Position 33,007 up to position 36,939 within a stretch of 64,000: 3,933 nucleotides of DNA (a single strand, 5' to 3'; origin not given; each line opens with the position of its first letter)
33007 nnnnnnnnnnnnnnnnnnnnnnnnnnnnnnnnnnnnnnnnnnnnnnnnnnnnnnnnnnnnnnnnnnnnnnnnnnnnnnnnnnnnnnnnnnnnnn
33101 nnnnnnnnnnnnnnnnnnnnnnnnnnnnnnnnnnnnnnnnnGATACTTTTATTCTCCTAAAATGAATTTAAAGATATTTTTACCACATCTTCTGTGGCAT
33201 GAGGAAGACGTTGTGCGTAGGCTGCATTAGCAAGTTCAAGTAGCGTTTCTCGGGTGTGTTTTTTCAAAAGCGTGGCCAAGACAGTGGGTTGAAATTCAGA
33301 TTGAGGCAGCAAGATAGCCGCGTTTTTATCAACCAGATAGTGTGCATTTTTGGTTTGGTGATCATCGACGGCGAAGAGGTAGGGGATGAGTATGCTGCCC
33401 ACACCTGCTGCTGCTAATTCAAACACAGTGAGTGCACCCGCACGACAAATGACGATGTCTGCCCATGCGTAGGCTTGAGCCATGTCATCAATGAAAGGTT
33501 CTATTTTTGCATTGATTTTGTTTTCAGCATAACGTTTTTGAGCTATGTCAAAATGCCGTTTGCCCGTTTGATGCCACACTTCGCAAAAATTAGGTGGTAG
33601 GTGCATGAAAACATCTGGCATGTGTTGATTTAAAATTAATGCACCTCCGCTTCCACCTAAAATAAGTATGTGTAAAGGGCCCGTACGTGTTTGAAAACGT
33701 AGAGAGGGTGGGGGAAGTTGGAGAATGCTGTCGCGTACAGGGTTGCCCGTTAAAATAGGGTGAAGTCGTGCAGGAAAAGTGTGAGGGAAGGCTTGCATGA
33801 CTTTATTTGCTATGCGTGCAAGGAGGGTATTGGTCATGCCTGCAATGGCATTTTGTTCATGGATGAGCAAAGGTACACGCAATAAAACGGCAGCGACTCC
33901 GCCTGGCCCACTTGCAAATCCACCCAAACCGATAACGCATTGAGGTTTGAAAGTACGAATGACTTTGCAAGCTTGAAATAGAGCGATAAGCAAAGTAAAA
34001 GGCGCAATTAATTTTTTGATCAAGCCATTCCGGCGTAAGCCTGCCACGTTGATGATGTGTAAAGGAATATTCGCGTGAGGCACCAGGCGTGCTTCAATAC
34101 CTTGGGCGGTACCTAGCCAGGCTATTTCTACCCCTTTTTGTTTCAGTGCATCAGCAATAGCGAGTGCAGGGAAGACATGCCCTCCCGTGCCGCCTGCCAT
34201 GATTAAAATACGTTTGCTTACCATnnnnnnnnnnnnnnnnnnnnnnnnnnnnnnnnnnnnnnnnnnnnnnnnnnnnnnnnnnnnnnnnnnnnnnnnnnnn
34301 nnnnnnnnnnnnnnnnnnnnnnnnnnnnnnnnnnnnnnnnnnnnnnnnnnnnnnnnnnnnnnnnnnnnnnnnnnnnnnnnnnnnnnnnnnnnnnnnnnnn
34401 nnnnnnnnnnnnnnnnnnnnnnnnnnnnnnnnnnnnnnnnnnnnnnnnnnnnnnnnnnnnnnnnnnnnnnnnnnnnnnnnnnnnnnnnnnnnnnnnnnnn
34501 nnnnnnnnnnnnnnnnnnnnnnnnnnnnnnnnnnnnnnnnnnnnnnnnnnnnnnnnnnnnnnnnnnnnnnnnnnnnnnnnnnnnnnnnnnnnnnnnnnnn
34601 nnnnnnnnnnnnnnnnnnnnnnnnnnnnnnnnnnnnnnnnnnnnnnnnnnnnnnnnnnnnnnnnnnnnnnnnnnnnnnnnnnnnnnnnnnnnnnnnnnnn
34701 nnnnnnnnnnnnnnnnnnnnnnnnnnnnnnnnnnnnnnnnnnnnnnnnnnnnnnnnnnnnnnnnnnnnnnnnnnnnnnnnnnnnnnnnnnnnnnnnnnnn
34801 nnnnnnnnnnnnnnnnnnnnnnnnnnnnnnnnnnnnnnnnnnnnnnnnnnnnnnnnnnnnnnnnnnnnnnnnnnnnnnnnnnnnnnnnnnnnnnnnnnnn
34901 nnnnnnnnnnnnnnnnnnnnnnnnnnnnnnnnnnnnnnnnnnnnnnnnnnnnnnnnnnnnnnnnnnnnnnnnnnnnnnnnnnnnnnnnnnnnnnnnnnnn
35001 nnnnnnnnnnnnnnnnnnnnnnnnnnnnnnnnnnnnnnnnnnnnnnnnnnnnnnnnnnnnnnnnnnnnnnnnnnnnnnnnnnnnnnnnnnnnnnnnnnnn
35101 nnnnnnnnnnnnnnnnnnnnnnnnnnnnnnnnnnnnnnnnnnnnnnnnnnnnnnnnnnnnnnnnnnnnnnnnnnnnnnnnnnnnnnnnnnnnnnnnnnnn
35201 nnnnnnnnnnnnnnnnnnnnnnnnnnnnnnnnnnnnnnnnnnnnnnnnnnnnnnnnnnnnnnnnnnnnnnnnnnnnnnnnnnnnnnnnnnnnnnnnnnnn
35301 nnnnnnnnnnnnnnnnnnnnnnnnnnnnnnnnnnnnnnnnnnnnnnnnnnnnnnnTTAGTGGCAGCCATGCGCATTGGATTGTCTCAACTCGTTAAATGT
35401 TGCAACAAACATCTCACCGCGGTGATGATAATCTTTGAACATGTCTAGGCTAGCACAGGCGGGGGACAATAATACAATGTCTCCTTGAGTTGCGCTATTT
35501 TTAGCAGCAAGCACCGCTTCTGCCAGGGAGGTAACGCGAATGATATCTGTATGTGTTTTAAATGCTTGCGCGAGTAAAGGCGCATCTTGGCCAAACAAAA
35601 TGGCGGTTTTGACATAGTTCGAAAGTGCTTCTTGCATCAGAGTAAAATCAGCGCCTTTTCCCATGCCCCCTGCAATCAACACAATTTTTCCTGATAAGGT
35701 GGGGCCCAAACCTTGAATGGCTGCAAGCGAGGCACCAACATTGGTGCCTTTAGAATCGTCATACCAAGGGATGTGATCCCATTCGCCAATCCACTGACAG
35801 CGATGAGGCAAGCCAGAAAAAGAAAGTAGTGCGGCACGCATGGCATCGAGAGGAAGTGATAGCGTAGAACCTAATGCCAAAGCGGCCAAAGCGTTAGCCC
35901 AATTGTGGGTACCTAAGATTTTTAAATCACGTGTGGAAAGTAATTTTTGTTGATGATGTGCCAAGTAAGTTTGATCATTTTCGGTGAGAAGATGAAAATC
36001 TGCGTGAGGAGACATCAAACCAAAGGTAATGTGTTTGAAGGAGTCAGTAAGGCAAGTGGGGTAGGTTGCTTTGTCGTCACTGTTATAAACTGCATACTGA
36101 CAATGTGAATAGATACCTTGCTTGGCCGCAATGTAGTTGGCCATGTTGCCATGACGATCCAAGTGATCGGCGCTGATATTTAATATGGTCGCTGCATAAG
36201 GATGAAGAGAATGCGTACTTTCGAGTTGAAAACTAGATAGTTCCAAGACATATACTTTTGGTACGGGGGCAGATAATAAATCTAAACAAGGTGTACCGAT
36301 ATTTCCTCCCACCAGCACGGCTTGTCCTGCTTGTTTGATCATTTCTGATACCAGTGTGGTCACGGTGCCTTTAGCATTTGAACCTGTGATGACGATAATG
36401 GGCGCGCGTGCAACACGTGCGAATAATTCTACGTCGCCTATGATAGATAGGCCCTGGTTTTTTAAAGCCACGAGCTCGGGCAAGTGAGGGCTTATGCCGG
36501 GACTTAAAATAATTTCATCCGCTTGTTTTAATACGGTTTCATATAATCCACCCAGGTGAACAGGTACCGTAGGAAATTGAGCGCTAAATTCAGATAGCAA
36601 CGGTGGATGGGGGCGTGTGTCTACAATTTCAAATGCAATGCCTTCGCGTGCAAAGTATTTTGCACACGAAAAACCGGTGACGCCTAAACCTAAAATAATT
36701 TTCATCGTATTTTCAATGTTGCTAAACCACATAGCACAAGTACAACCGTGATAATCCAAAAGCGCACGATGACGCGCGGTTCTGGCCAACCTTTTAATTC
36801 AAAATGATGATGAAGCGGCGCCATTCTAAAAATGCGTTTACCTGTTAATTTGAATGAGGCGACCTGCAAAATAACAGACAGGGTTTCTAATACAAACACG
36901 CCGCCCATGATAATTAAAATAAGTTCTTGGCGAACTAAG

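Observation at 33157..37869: A murG-ftsW-murD-mraY fragment of the cell-division (dcw) cluster is separated from its usual neighbours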

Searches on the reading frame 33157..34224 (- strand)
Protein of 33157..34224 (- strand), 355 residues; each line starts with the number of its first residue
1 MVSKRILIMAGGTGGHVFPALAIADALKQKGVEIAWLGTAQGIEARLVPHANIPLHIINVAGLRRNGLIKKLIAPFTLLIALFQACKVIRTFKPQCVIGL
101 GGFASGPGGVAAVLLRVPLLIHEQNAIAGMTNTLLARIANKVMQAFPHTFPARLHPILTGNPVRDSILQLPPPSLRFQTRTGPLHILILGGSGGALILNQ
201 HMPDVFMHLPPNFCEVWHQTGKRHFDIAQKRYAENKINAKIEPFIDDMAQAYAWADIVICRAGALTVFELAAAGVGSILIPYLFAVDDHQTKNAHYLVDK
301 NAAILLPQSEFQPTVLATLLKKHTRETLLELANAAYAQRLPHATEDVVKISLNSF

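Call 4: search_protein_families(library=pfam, proteins=[window:33157-34224:-])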
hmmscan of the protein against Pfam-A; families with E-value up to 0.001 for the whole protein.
window:33157-34224:- (355 aa): 2 families
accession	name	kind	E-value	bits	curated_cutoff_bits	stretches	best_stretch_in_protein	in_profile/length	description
PF03033.26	Glyco_transf_28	-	7.4e-42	143.1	26.2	1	6-143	1-138/139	Glycosyltransferase family 28 N-terminal domain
PF04101.22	Glyco_tran_28_C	-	2e-38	132.5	22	1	186-335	2-152/166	Glycosyltransferase family 28 C-terminal domain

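Call 6: find_encoding_contigs(protein=window:33157-34224:-, flank=10000, max_places=6)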
Protein window:33157-34224:- (355 aa): no gene with exactly this product is on record in the collection.

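Call 41: find_related_loci(query=window:33157-34224:-, collection=metagenome_contigs, flank=10000)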
Query window:33157-34224:- (355 aa) in metagenome_contigs; peptide patterns used: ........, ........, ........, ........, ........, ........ (x = any residue, [..] = any of these).
329 stretches matched a pattern; 179 encode a relative of the query (tblastn E <= 1e-3); the best 80 are kept; 80 distinct loci.
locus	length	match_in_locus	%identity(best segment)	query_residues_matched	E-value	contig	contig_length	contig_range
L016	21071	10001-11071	52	1-354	1e-118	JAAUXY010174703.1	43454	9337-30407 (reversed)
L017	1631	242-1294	53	2-350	3e-122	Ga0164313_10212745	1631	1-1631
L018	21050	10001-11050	52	3-353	1e-110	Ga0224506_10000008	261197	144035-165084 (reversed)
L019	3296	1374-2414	53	1-344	1e-113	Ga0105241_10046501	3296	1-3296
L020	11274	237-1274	49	6-352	6e-110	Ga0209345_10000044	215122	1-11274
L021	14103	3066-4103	50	6-352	6e-110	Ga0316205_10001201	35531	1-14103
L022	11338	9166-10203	49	6-352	5e-110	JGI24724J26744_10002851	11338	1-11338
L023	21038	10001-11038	49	6-352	7e-110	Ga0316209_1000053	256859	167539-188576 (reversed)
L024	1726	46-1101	51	3-352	2e-117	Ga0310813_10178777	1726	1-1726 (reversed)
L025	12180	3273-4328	51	6-354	2e-109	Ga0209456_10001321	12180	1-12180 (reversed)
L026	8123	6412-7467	51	6-354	2e-109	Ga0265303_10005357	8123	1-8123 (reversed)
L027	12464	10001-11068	50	3-353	3e-109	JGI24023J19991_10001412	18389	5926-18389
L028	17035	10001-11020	52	1-335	3e-109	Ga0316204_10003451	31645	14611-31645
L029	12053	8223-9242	52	1-335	3e-109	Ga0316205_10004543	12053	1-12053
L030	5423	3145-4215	53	3-354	3e-109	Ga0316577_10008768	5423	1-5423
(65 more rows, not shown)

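Call 43: search_protein_families(library=pfam, proteins=[L018:11058-12509:+, L018:12506-13408:+, L018:13405-14328:+, L018:14356-15099:+, L018:15121-16359:+, L018:16394-17536:+])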
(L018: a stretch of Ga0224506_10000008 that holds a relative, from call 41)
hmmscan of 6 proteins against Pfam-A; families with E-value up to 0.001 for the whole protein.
L018:11058-12509:+ (483 aa): 4 families
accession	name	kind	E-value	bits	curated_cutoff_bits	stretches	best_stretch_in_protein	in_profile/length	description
PF01225.30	Mur_ligase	-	1.5e-31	109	21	1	25-122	1-93/95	Mur ligase family, catalytic domain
PF08245.18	Mur_ligase_M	-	3.4e-30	105.9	24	1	128-308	1-200/200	Mur ligase middle domain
PF02875.26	Mur_ligase_C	-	5.5e-21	76.2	28.4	1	330-465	1-127/127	Mur ligase, glutamate ligase domain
PF21799.2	MurD-like_N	-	0.00033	21.3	27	1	27-110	4-87/88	Mur ligase MurD-like, N-terminal domain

L018:12506-13408:+ (300 aa): 2 families
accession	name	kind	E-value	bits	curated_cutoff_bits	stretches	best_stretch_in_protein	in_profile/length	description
PF02873.21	MurB_C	-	9.5e-37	125.6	27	1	199-295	4-99/99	UDP-N-acetylenolpyruvoylglucosamine reductase, C-terminal domain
PF01565.28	FAD_binding_4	-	6.3e-17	62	26.4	1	33-157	2-133/139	FAD binding domain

L018:13405-14328:+ (307 aa): 9 families
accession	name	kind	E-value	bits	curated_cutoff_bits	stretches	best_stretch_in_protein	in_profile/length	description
PF07478.18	Dala_Dala_lig_C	-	2.5e-58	197.4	24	1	111-304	1-204/204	D-ala D-ala ligase C-terminus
PF01820.27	Dala_Dala_lig_N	-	1.9e-20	74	34.6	2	59-94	86-121/121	D-ala D-ala ligase N-terminus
PF02222.28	ATP-grasp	-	2e-08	34.5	27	1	112-262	3-150/179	ATP-grasp domain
PF13535.11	ATP-grasp_4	-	6e-06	26.4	27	1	139-274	2-150/160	ATP-grasp domain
PF02655.19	ATP-grasp_3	-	1.1e-05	26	23.2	1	103-273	2-154/160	ATP-grasp domain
PF14397.11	ATPgrasp_ST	-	2.3e-05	24.2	31.4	0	240-279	220-259/278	Sugar-transfer associated ATP-grasp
PF02786.22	CPSase_L_D2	-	7.4e-05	22.8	19.8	1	104-302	1-202/211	Carbamoyl-phosphate synthase L chain, ATP binding domain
PF14398.11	ATPgrasp_YheCD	-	0.00019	21.2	26.8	1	233-280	180-231/255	YheC/D like ATP-grasp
PF08443.16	RimK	-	0.00027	21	21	0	102-159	1-60/188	RimK-like ATP-grasp domain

L018:14356-15099:+ (247 aa): 2 families
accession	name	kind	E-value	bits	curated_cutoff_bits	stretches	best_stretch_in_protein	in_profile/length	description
PF08478.15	POTRA_1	-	8e-16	58.5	23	1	35-103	2-69/69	POTRA domain, FtsQ-type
PF03799.20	FtsQ_DivIB_C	-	6.1e-10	40.4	21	1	107-223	1-114/114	Cell division protein FtsQ/DivIB, C-terminal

L018:15121-16359:+ (412 aa): 7 families
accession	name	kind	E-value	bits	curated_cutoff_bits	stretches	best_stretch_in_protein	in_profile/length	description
PF14450.12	FtsA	-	2.1e-53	180.5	31.8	2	207-374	1-127/127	Cell division protein FtsA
PF02491.25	SHS2_FTSA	-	5.1e-33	113.7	25.4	1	85-162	1-79/79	SHS2 domain inserted in FTSA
PF06723.19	MreB_Mbl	-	9.6e-17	61.2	27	1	171-352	112-304/327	MreB/Mbl protein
PF06277.17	EutA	-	3.9e-07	29.8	27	1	199-265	138-205/475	Ethanolamine utilisation protein EutA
PF11104.14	PilM_2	-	2.5e-06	27.1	27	0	174-260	144-236/340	Type IV pilus assembly protein PilM;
PF00012.26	HSP70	-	9.5e-06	24.5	20.6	0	251-346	257-351/599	Hsp70 protein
PF25216.1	Volactin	-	0.00047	20.2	35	1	290-375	236-317/321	Volactin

L018:16394-17536:+ (380 aa): 2 families
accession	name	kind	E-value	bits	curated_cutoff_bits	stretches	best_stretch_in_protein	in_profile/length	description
PF00091.31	Tubulin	-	1.4e-48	166.1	33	1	14-172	2-188/190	Tubulin/FtsZ family, GTPase domain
PF12327.13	FtsZ_C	-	1.3e-34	118.7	27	1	222-316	1-94/95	FtsZ family, C-terminal domain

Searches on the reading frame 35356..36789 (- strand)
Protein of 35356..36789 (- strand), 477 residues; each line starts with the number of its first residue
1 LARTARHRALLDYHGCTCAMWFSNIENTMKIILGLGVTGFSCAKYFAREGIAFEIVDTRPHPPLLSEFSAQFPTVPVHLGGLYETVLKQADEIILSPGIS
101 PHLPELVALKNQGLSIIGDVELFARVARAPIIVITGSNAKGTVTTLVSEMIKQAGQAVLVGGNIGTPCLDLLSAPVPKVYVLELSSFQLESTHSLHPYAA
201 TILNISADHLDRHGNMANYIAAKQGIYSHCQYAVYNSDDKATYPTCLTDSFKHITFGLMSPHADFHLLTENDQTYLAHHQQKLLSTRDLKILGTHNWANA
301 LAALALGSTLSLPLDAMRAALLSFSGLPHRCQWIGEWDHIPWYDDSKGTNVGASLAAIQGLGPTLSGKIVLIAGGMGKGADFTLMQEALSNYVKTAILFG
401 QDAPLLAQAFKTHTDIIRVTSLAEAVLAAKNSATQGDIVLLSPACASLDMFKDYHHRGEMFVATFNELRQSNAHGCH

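Call 4: search_protein_families(library=pfam, proteins=[window:35356-36789:-])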
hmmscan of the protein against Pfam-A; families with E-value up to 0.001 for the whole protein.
window:35356-36789:- (477 aa): 3 families
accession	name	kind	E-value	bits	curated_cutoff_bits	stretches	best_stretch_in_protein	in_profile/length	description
PF08245.18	Mur_ligase_M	-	4e-26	92.7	24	1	134-306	1-199/200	Mur ligase middle domain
PF21799.2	MurD-like_N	-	1.8e-24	86.3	27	1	30-118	3-88/88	Mur ligase MurD-like, N-terminal domain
PF02875.26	Mur_ligase_C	-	2.9e-14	54.4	28.4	1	329-445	1-127/127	Mur ligase, glutamate ligase domain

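Call 7: find_related_loci(query=window:35356-36789:-, collection=genome_contigs, flank=10000)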
Query window:35356-36789:- (477 aa) in genome_contigs; peptide patterns used: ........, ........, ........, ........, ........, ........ (x = any residue, [..] = any of these).
24 stretches matched a pattern; 5 encode a relative of the query (tblastn E <= 1e-3); 5 distinct loci.
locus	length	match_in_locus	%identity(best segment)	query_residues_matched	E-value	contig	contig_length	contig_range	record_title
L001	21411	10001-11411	60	1-469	2e-167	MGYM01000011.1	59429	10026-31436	MAG: Gammaproteobacteria bacterium RIFCSPLOWO2_02_FULL_38_11 rifcsplowo2_02_scaffold_1357, whole genome shotgun sequence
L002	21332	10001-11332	34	31-468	2e-63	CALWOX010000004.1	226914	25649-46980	MAG: uncultured Lachnospiraceae bacterium isolate BRZ_FG__bin47 genome assembly, contig: BRZ_FG__NODE_53_length_226914_c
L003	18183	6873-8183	34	31-461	5e-62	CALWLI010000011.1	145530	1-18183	MAG: uncultured Lachnospiraceae bacterium isolate E04__bin383 genome assembly, contig: E04__k127_10078878, whole genome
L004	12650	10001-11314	31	32-468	2e-46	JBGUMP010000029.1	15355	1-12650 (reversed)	MAG: Elusimicrobiaceae bacterium isolate ruminal_MAG_230 ruminal_MAG_230_contig_0029, whole genome shotgun sequence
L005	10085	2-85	75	441-468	7e-9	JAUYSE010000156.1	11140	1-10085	MAG: Legionellaceae bacterium isolate C5_metabat.bin.53 C5_k141_335143, whole genome shotgun sequence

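Call 43: search_protein_families(library=pfam, proteins=[L005:1281-2699:+, L005:2696-3751:+, L005:3748-4830:+, L001:13998-14378:+])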
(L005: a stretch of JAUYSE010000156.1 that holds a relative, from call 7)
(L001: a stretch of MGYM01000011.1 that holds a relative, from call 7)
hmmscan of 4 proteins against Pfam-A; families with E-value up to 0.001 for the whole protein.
L005:1281-2699:+ (472 aa): 4 families
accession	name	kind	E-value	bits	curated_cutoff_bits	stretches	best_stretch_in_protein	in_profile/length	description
PF01225.30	Mur_ligase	-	2.6e-29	101.8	21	1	15-112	1-93/95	Mur ligase family, catalytic domain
PF08245.18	Mur_ligase_M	-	4.3e-27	95.8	24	1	118-299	1-200/200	Mur ligase middle domain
PF02875.26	Mur_ligase_C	-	3.8e-18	67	28.4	1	321-454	1-127/127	Mur ligase, glutamate ligase domain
PF21799.2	MurD-like_N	-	7.2e-05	23.4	27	1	15-100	2-87/88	Mur ligase MurD-like, N-terminal domain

L005:2696-3751:+ (351 aa): 2 families
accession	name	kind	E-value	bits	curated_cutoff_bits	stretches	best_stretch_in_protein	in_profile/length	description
PF02873.21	MurB_C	-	7.6e-32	109.9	27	1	251-347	5-99/99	UDP-N-acetylenolpyruvoylglucosamine reductase, C-terminal domain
PF01565.28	FAD_binding_4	-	5.8e-18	65.4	26.4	1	83-210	2-136/139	FAD binding domain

L005:3748-4830:+ (360 aa): 4 families
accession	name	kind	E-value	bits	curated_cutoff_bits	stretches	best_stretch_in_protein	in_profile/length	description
PF07478.18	Dala_Dala_lig_C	-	3.4e-62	210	24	1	138-343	7-204/204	D-ala D-ala ligase C-terminus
PF01820.27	Dala_Dala_lig_N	-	8.2e-27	94.6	34.6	1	4-115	1-121/121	D-ala D-ala ligase N-terminus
PF02222.28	ATP-grasp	-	4.7e-10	39.9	27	1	155-312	18-160/179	ATP-grasp domain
PF02786.22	CPSase_L_D2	-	5.6e-09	36.2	19.8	1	153-313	24-178/211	Carbamoyl-phosphate synthase L chain, ATP binding domain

L001:13998-14378:+ (126 aa): 1 family
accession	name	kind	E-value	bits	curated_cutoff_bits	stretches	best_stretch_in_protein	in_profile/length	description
PF01521.26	Fe-S_biosyn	-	9.3e-14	52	26.3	1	8-115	4-109/110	Iron-sulphur cluster biosynthesis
